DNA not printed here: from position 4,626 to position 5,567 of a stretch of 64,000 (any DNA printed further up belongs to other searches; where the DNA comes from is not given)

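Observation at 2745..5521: AT-richer accessory islet with two different dCTP-deaminase/dUTPase-fold genes plus a zinc-ribbon micro-operon: candidate nucleotide-pool-manipulating (defence-like) module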

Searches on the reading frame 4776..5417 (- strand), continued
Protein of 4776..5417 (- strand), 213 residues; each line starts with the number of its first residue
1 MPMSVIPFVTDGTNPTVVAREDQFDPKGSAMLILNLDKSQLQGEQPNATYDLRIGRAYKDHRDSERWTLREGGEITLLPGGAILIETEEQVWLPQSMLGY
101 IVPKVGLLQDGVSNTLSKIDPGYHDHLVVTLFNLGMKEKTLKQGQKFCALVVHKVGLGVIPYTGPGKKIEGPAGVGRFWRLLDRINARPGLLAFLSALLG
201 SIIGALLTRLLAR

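Call 33: fold_search(model_id=the predicted structure, library=pdb)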
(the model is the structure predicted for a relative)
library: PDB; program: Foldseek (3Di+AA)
matches with E <= 10: 1108; with E <= 0.001: 227
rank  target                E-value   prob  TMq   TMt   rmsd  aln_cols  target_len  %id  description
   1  8y1w                  3.8e-10  1.00  0.51  0.73   6.1       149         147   25  Crystal structure of Thermococcus pacificus dUTPase complexed with dUMP. (released 2024-11-06)
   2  4xjc_F                5.6e-10  1.00  0.58  0.71   2.8       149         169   26  dCTP deaminase-dUTPase from Bacillus halodurans (released 2015-03-18)
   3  4xjc_A                6.9e-10  1.00  0.57  0.68   3.1       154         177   25  dCTP deaminase-dUTPase from Bacillus halodurans (released 2015-03-18)
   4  9ln3                  1.1e-09  1.00  0.54  0.76   4.4       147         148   24  A thermostable enzyme dUTPase P45 (released 2025-11-19)
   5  9ln0                  1.6e-09  1.00  0.54  0.73   4.5       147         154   24  A thermostable enzyme dUTPase P45 (released 2025-11-19)
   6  2j4h_A                6.9e-09  1.00  0.53  0.63   4.4       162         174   23  Crystal structure of a H121A Escherichia coli dCTP deaminase mutant enzyme (released 2007-08-07)
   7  1xs4_A                9.0e-09  1.00  0.52  0.56   4.4       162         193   24  dCTP deaminase from Escherichia coli- E138A mutant enzyme in complex with dCTP (released 2004-12-21)
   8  2qlp_F                9.5e-09  1.00  0.51  0.67   4.7       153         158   24  Bifunctional dCTP deaminase:dUTPase from Mycobacterium tuberculosis, apo form (released 2008-02-19)
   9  2j4h_B                1.1e-08  1.00  0.54  0.65   3.7       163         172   23  Crystal structure of a H121A Escherichia coli dCTP deaminase mutant enzyme (released 2007-08-07)
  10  2qlp_D                1.5e-08  1.00  0.51  0.66   5.3       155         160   23  Bifunctional dCTP deaminase:dUTPase from Mycobacterium tuberculosis, apo form (released 2008-02-19)
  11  2j4q_B                1.9e-08  1.00  0.56  0.69   2.5       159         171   24  Crystal structure of a E138A Escherichia coli dCTP deaminase mutant enzyme in complex with dTTP (released 2007-08-07)
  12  2zdc_A                2.0e-08  1.00  0.51  0.74   2.6       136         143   22  Crystal structure of dUTPase from Sulfolobus tokodaii (released 2008-05-27)
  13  2yzj_A                2.0e-08  1.00  0.52  0.68   3.8       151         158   22  Crystal structure of dCTP deaminase from Sulfolobus tokodaii (released 2007-11-06)
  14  2v9x_L                2.1e-08  1.00  0.53  0.63   4.4       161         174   23  E138D variant of Escherichia coli dCTP deaminase in complex with dUTP (released 2007-11-20)
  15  2v9x_J                2.6e-08  1.00  0.55  0.71   3.0       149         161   26  E138D variant of Escherichia coli dCTP deaminase in complex with dUTP (released 2007-11-20)
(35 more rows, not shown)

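Call 43: find_related_loci(query=A1, collection=viral_contigs, flank=8000)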
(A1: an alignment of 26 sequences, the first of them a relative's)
Query A1 (211 aa) in viral_contigs; peptide patterns used: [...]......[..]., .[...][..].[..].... (x = any residue, [..] = any of these).
59 stretches matched a pattern, but none encodes a relative of the query by tblastn (E <= 1e-3).

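Call 44: search_dna_similar(query=window:4776-5411:-, collection=phages, mode=protein, max_evalue=0.001, max_rows=15)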
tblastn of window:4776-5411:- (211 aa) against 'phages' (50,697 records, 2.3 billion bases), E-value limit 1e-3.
Records with a match: 431; places in all: 431; records where one place covers at least 80% of the query: 0.
Best place of each record, by identity: <60% 431.
By first word of the organism name: Salmonella 239; Escherichia 129; Halorubrum 16; Phage 12; Bacteriophage 10; Haloarcula 6; Citrobacter 3; Klebsiella 3; Halovirus 2; Halophage 2; and 7 more.
By host as written in the record: - 58; Escherichia coli 42; Salmonella enterica subsp. enterica serovar Enteritidis PT1 29; Salmonella sp. 23; Salmonella enterica 20; Salmonella enterica subsp. enterica serovar Enteritidis 18; Escherichia coli K-12 17; Salmonella enterica subsp. enterica serovar Typhimurium 17; and 93 more.
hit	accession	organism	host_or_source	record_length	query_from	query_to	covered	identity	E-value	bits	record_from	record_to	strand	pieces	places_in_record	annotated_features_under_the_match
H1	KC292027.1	Halovirus HCTV-5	Haloarcula californiae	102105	31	173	68%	28.1%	8e-6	52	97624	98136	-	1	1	153: trimeric dUTPase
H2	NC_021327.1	Halovirus HCTV-5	Haloarcula californiae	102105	31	173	68%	28.1%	8e-6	52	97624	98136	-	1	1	153: dCTP deaminase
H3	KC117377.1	Haloarcula vallismortis tailed virus 1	Haloarcula vallismortis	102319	31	173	68%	28.1%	9e-6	51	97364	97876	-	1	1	157: dCTP deaminase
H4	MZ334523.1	Haloarcula virus HVTV-2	Haloarcula vallismortis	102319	31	173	68%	28.1%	9e-6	51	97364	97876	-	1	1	dCTP deaminase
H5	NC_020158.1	Haloarcula vallismortis tailed virus 1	Haloarcula vallismortis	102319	31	173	68%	28.1%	9e-6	51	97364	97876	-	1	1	157: dCTP deaminase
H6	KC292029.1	Haloarcula californiae tailed virus 1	Haloarcula californiae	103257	46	162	55%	31.9%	1e-5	51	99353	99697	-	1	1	146: trimeric dUTPase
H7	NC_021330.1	Haloarcula californiae tailed virus 1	Haloarcula californiae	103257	46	162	55%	31.9%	1e-5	51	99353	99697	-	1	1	146: dCTP deaminase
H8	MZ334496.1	Halorubrum tailed virus 10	Halorubrum sp.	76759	46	153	51%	28.3%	3e-4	47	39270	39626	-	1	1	dCTP deaminase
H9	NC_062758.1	Halorubrum tailed virus 10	Halorubrum sp.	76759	46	153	51%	28.3%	3e-4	47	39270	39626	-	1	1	dCTP deaminase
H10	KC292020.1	Halorubrum tailed phage 8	Halorubrum sp. B2-2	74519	46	153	51%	28.3%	5e-4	46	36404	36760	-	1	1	49: trimeric dUTPase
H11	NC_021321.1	Halorubrum tailed phage 8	Halorubrum sp. B2-2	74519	46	153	51%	28.3%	5e-4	46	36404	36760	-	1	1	49: dCTP deaminase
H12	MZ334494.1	Halorubrum virus HRTV-19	Halorubrum sp.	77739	46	153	51%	28.3%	5e-4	46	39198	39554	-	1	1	dCTP deaminase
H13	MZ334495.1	Halorubrum virus HRTV-23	Halorubrum sp.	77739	46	153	51%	28.3%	5e-4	46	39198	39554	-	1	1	dCTP deaminase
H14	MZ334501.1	Halorubrum sodomense tailed virus 4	Halorubrum sodomense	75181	46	153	51%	28.3%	5e-4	46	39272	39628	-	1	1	dCTP deaminase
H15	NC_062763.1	Halorubrum sodomense tailed virus 4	Halorubrum sodomense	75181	46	153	51%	28.3%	5e-4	46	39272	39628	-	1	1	dCTP deaminase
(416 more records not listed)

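Call 45: search_dna_similar(query=window:4776-5411:-, collection=plasmids, mode=protein, max_evalue=0.001, max_rows=15)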
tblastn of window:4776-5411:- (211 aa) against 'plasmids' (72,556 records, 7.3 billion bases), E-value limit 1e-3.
Records with a match: 19; places in all: 19; records where one place covers at least 80% of the query: 0.
Best place of each record, by identity: <60% 19.
By first word of the organism name: Rhizobium 11; Cereibacter 3; Proteus 2; Sinorhizobium 2; Acuticoccus 1.
By predicted mobility (MOB-suite, as given by PLSDB): conjugative 13; non-mobilizable 4; mobilizable 2.
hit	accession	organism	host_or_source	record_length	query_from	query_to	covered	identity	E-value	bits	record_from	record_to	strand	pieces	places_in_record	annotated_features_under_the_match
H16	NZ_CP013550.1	Rhizobium phaseoli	Phaseolus vulgaris,Whole ...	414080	8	154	70%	28.7%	4e-5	51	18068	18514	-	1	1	dcd: dCTP deaminase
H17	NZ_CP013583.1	Rhizobium phaseoli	Phaseolus vulgaris,Whole ...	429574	8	154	70%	28.7%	4e-5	51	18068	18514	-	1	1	dcd: dCTP deaminase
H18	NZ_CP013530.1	Rhizobium phaseoli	Phaseolus vulgaris,Whole ...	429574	8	154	70%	28.7%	4e-5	51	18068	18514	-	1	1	dcd: dCTP deaminase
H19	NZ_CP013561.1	Rhizobium phaseoli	Phaseolus vulgaris,Whole ...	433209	8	154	70%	28.7%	4e-5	51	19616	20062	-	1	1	dcd: dCTP deaminase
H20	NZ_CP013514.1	Rhizobium sp. N1314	Phaseolus vulgaris,Whole ...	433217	8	154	70%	28.7%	4e-5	51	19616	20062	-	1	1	dcd: dCTP deaminase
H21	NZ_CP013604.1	Rhizobium sp. N731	Phaseolus vulgaris,Whole ...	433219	8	154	70%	28.7%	4e-5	51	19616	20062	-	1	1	dcd: dCTP deaminase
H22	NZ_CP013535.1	Rhizobium phaseoli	Phaseolus vulgaris,Whole ...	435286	8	154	70%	28.7%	4e-5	51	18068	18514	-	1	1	dcd: dCTP deaminase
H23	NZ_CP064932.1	Rhizobium phaseoli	Phaseolus vulgaris,single cell,soil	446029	8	154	70%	28.7%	4e-5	51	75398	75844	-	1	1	dcd: dCTP deaminase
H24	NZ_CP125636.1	Rhizobium leguminosarum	Phaseolus vulgaris,Pure culture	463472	8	154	70%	28.7%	4e-5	51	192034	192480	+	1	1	dcd: dCTP deaminase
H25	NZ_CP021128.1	Rhizobium sp. Kim5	Phaseolus vulgaris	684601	8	154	70%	28.7%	4e-5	51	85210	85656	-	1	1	dcd: dCTP deaminase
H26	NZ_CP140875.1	Rhizobium beringeri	Trifolium pratense,whole organism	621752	30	143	54%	32.2%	5e-7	57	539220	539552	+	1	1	hypothetical protein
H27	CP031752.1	Cereibacter sphaeroides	cell culture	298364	39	153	55%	31.0%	2e-7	58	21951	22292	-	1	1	dUTP diphosphatase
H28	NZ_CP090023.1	Cereibacter azotoformans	cell culture,Aquaculture sediment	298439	39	153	55%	31.0%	2e-7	58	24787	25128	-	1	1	dut: dUTP diphosphatase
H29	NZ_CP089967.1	Cereibacter azotoformans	Owen's River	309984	46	153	51%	32.1%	9e-7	56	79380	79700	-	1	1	dut: dUTP diphosphatase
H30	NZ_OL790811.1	Proteus mirabilis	-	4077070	62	148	41%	36.0%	3e-4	48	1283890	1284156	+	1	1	none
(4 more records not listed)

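Call 57: find_homologous_proteins(query=L042:10031-10828:+, max_evalue=1e-40)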
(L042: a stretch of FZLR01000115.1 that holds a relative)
Query L042:10031-10828:+ (265 aa): 7996 proteins with E <= 1e-40 among 8000 candidates; the best 120 are listed.
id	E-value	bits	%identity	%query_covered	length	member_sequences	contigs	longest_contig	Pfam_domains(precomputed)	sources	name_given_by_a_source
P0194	1.4e-153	528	92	100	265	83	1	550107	PF00899.28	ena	-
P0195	4.7e-152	523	90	100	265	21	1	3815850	PF00899.28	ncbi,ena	-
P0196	8.1e-150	516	88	99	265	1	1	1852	PF00899.28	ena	-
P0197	1.8e-149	514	89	100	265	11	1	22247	PF00899.28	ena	-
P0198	1.0e-148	512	88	100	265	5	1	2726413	PF00899.28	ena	-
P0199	1.2e-147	508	88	100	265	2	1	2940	PF00899.28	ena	-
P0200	1.8e-147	508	63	93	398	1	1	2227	PF00899.28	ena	-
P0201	2.3e-145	501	85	99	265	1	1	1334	PF00899.28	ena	-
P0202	3.4e-145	500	84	100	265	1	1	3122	PF00899.28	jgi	-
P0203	5.4e-145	500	86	100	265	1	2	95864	PF00899.28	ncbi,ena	-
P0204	2.9e-144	497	84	99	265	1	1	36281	PF00899.28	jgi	-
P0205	4.2e-144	497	84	100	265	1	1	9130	PF00899.28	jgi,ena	-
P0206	2.0e-141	488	86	100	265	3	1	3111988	PF00899.28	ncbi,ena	-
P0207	2.5e-141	488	82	99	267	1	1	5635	PF00899.28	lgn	-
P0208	3.1e-139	481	81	100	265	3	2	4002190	PF00899.28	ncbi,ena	-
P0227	2.7e-118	412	71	99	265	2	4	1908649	PF00899.28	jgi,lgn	-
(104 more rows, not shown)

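Call 58: find_encoding_contigs(protein=P0198, flank=4000, max_places=1)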
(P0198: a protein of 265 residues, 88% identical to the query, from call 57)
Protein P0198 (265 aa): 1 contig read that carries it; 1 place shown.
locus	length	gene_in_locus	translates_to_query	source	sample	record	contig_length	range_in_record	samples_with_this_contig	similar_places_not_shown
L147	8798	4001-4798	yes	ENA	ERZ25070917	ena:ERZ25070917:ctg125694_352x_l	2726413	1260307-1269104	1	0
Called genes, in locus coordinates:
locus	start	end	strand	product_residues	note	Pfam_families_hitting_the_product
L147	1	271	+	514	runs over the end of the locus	PF01039:Carboxyl_trans, PF03255:ACCA (faint)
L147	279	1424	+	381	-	PF01053:Cys_Met_Meta_PP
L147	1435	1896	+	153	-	PF00903:Glyoxalase, PF22677:Ble-like_N (weak), PF18029:Glyoxalase_6 (weak)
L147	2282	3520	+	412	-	PF02441:Flavoprotein, PF04127:DFP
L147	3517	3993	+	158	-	PF00692:dUTPase, PF22769:DCD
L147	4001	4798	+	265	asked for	PF00899:ThiF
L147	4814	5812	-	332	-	PF01210:NAD_Gly3P_dh_N, PF07479:NAD_Gly3P_dh_C, PF20618:GPD_NAD_C_bact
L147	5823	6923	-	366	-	PF00814:TsaD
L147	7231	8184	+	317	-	PF01379:Porphobil_deam, PF03900:Porphobil_deamC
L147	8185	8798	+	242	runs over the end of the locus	PF02602:HEM4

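Call 59: find_encoding_contigs(protein=P0208, flank=4000, max_places=1)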
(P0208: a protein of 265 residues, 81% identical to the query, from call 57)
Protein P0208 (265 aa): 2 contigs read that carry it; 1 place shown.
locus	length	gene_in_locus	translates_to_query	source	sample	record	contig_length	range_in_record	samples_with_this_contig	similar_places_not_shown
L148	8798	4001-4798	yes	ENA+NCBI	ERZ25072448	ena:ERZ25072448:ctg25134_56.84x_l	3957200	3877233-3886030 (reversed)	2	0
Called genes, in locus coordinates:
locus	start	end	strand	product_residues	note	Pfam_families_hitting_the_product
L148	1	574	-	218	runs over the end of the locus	PF08808:RES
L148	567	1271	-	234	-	-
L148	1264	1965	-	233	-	-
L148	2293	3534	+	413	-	PF02441:Flavoprotein, PF04127:DFP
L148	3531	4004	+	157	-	PF00692:dUTPase, PF22769:DCD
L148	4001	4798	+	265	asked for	PF00899:ThiF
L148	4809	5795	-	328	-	PF01210:NAD_Gly3P_dh_N, PF02558:ApbA, PF03807:F420_oxidored (weak), PF07479:NAD_Gly3P_dh_C, PF20618:GPD_NAD_C_bact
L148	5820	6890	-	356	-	PF00814:TsaD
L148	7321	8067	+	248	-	PF02602:HEM4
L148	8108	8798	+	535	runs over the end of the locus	PF10805:DUF2730 (faint)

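Call 60: find_encoding_contigs(protein=P0227, flank=4000, max_places=1)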
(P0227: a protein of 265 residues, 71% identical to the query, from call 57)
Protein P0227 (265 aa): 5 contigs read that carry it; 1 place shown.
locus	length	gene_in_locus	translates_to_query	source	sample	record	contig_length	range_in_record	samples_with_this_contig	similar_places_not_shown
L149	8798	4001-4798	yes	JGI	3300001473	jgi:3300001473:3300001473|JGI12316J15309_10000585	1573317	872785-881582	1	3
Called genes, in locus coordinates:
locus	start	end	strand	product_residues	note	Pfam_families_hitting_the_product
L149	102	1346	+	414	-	PF02441:Flavoprotein, PF04127:DFP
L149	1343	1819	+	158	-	PF00692:dUTPase, PF22769:DCD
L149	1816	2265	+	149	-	PF02082:Rrf2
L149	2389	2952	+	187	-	PF00072:Response_reg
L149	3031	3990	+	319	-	PF00291:PALP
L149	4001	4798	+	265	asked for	PF00899:ThiF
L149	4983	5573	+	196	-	PF00072:Response_reg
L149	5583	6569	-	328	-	PF00389:2-Hacid_dh, PF02826:2-Hacid_dh_C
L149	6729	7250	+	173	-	PF06347:SH3_4, PF08239:SH3_3, PF18348:SH3_16 (faint), PF06347:SH3_4, PF08239:SH3_3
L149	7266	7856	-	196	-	PF12007:DUF3501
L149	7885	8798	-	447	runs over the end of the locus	PF02754:CCG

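Call 62: search_protein_representatives(alignment_id=A1)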
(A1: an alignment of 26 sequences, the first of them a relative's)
Query: 26 sequences, 224 profile positions. Proteins with E-value up to 0.001 (for the whole library): 5683; up to 1e-10: 709; up to 1e-30: 117. The best 150 are listed.
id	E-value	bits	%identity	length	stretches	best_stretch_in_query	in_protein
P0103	7.7e-89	313.1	-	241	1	1-221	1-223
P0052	2.9e-88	311.2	-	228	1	1-213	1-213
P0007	6.6e-86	303.5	-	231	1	1-220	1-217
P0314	1.8e-83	295.5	-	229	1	1-219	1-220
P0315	2.5e-82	291.8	-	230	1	1-211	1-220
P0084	3.5e-82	291.3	-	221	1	1-216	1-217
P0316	3.3e-81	288.1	-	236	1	1-214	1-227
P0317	1.5e-78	279.4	-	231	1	1-217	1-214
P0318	5.4e-78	277.6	-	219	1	1-214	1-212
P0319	1.0e-77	276.7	-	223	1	1-213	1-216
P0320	2.9e-76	272.0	-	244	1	1-220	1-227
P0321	2.5e-74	265.6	-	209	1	1-211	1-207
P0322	1.7e-73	262.9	-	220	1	1-217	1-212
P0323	6.9e-73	260.9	-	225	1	1-215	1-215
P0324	8.6e-73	260.6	-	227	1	1-217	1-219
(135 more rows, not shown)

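Call 92: search_protein_families(library=padloc, alignment_id=A6, max_evalue=0.00001)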
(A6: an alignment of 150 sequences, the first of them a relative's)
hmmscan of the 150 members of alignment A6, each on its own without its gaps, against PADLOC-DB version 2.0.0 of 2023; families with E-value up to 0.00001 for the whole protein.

A. member 1, L015:546-1556:+ (337 aa): 0 families

B. families by the number of members that match (of 150 scanned): 117 families (the first 25 are shown)
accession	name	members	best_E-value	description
PDLC03307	MTase_II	1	2e-108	Type II methyltransferase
PDLC00026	DruM2|DruM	1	1.8e-82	DNA cytosine methylase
PDLC03378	MTase_II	1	7.1e-69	Type II methyltransferase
PDLC03234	MTase_II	1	4.5e-59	Type II methyltransferase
PDLC03272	MTase_II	1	6e-56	Type II methyltransferase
PDLC03326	MTase_II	1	5.9e-53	Type II methyltransferase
PDLC00029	DruM2|DruM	1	7.8e-49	DNA cytosine methylase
PDLC00033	DruM2|DruM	1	1.2e-47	DNA cytosine methylase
PDLC04938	PDC-S15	1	1.4e-47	-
PDLC04053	PD-T4-6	1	4e-46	-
PDLC04042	PD-T4-6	1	3.9e-44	-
PDLC00027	DruM2|DruM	1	1.7e-43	DNA cytosine methylase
PDLC04057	PD-T4-6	1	3.6e-42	-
PDLC04796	PDC-S02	1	5.6e-41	-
PDLC04054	PD-T4-6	1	1.7e-40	-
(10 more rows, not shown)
